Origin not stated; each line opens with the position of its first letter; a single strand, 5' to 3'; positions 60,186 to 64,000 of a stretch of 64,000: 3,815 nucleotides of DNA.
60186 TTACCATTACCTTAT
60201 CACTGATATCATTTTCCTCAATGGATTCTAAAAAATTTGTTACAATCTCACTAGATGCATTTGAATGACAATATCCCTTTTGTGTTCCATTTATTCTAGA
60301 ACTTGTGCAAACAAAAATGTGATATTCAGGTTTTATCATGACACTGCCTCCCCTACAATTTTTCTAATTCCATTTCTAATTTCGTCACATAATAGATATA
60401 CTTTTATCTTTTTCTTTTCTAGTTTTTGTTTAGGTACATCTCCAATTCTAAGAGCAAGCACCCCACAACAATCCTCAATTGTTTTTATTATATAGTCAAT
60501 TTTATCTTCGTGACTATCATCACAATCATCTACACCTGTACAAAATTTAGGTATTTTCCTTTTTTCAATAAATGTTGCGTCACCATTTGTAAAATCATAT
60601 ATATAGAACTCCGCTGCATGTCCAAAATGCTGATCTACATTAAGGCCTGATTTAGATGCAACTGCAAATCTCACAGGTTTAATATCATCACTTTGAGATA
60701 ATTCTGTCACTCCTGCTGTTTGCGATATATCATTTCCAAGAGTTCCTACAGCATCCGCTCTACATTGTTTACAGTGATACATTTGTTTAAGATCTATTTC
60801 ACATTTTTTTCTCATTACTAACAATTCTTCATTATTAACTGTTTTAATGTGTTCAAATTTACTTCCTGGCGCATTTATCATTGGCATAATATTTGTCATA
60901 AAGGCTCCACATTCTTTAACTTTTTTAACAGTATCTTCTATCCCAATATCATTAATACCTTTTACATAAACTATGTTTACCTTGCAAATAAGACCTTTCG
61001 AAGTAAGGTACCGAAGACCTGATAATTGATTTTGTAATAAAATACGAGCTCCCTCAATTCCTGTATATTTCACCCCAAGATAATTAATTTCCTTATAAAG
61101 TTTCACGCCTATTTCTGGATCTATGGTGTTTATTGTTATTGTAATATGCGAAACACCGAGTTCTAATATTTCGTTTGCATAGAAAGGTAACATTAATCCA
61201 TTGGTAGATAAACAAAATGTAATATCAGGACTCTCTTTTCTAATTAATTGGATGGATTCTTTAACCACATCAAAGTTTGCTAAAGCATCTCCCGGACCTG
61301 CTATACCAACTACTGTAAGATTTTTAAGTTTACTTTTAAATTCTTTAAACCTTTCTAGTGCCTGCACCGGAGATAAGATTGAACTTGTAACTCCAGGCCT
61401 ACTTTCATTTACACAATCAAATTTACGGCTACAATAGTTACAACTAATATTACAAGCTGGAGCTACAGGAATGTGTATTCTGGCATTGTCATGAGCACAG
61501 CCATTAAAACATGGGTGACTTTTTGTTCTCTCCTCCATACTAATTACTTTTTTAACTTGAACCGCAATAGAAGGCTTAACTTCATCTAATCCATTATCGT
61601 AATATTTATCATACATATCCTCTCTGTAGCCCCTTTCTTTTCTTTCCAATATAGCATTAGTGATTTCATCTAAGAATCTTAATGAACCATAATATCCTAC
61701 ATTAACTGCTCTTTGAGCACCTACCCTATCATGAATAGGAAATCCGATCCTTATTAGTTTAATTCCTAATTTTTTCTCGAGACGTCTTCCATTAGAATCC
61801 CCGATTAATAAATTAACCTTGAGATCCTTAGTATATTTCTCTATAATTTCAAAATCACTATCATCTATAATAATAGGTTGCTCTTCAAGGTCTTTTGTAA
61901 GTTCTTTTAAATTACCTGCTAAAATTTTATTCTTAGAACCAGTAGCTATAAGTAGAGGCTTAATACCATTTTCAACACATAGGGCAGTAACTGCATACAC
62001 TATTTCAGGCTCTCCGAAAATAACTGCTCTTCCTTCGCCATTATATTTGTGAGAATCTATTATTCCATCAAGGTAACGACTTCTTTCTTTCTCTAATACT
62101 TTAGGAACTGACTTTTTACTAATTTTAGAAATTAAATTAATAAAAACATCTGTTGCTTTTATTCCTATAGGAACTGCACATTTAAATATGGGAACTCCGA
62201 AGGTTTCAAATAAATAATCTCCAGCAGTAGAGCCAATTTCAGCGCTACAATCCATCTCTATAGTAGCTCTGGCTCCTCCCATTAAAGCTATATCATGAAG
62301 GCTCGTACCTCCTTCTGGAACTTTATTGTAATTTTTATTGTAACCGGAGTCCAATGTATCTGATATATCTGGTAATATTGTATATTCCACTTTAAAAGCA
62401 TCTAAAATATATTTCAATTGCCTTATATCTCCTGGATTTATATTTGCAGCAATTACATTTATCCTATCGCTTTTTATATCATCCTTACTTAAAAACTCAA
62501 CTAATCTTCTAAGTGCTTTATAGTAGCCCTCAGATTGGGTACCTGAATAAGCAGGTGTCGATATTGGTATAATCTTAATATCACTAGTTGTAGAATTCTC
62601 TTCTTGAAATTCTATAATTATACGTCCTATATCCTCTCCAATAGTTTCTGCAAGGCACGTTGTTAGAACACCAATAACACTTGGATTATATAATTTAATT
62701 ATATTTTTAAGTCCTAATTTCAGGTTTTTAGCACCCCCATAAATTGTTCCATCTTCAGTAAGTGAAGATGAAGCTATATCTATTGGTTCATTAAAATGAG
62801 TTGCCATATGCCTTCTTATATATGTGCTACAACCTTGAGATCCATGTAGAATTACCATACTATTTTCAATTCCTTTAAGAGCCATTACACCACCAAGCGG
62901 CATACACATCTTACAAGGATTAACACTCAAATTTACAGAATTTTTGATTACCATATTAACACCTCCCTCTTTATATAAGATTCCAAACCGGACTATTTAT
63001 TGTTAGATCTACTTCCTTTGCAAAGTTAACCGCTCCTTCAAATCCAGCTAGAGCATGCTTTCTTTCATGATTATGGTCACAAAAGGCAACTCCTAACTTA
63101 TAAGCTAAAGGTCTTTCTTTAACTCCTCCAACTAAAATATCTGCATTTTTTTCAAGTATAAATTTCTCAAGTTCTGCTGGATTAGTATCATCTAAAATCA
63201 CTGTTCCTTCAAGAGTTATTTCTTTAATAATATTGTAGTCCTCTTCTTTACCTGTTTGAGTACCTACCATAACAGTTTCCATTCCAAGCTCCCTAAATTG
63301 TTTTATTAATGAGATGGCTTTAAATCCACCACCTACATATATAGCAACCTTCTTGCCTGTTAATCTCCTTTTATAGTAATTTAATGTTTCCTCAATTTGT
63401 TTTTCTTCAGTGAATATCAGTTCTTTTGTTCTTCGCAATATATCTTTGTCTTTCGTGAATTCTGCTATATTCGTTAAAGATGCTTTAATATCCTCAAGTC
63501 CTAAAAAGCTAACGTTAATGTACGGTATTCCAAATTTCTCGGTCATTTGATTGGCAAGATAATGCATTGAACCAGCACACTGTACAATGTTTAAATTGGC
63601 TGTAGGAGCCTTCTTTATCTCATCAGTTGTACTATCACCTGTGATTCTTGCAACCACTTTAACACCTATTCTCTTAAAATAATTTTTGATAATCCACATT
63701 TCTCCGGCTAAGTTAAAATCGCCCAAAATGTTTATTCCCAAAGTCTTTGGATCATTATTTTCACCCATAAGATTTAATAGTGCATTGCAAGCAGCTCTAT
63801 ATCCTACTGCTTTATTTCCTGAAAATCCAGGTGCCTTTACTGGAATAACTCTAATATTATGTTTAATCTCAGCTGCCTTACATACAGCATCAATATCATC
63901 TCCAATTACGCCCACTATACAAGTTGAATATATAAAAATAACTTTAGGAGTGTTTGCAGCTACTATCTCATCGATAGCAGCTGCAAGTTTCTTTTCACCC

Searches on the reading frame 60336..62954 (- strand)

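Call 35: search_protein_families(library=pfam, proteins=[window:60336-62954:-], max_evalue=0.00001)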
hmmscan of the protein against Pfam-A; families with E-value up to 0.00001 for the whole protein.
window:60336-62954:- (872 aa): 3 families
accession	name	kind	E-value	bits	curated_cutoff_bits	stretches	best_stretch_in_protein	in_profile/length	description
PF00148.24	Oxidored_nitro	-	2.4e-120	402.5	28.6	1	17-435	1-398/399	Nitrogenase component 1 type Oxidoreductase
PF04055.27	Radical_SAM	-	1.5e-18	68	29.5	1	495-678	1-165/166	Radical SAM superfamily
PF02579.22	Nitro_FeMo-Co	-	4.7e-16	59.3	26.3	1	772-854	4-79/94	Dinitrogenase iron-molybdenum cofactor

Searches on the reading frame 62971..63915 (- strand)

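Call 35: search_protein_families(library=pfam, proteins=[window:62971-63915:-], max_evalue=0.00001)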
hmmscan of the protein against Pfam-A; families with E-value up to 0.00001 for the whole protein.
window:62971-63915:- (314 aa): 1 family
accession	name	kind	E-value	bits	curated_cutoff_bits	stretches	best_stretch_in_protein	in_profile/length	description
PF00148.24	Oxidored_nitro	-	4.8e-73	246.7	28.6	1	2-305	87-397/399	Nitrogenase component 1 type Oxidoreductase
